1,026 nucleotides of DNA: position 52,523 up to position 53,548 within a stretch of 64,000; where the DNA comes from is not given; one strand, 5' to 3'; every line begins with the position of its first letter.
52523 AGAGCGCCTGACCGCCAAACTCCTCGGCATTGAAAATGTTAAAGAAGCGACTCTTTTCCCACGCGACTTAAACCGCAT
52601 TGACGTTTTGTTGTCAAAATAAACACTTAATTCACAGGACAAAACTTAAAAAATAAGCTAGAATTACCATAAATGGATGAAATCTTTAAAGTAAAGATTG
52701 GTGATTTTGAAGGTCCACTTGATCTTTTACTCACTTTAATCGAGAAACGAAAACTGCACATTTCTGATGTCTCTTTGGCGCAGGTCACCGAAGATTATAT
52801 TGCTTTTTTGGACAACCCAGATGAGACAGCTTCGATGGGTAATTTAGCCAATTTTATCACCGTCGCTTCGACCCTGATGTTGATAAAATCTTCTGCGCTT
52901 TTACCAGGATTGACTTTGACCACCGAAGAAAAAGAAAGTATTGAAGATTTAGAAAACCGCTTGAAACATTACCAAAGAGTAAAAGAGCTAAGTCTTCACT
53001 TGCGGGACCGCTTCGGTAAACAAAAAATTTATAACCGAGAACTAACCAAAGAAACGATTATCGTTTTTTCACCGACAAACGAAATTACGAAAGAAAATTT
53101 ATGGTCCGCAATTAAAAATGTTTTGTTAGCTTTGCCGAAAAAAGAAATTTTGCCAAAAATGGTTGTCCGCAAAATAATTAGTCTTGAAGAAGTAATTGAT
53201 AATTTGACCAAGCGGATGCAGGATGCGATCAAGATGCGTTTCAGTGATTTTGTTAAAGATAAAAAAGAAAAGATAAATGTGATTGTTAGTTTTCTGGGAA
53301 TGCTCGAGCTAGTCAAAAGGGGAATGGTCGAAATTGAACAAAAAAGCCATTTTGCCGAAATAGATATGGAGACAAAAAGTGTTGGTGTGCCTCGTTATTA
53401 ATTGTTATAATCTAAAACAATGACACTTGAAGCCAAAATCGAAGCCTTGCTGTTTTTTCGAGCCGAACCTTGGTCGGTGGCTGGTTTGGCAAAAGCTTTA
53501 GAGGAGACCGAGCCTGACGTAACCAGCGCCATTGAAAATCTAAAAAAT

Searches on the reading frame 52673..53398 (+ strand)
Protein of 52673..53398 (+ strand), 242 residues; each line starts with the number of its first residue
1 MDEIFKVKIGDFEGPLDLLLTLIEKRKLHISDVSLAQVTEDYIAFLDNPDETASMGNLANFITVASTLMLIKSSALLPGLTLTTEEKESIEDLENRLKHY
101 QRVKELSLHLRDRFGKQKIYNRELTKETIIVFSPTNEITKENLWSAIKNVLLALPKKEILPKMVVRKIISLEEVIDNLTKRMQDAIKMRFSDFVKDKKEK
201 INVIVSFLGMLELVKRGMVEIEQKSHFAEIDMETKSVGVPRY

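Call 92: search_protein_families(library=pfam, proteins=[window:52673-53398:+], max_evalue=0.001)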
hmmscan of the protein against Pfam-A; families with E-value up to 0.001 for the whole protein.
window:52673-53398:+ (242 aa): 1 family
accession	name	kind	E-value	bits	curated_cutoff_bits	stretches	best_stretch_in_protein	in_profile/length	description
PF02616.19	SMC_ScpA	-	3.8e-17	63.5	24.6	1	22-231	1-228/232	Segregation and condensation protein ScpA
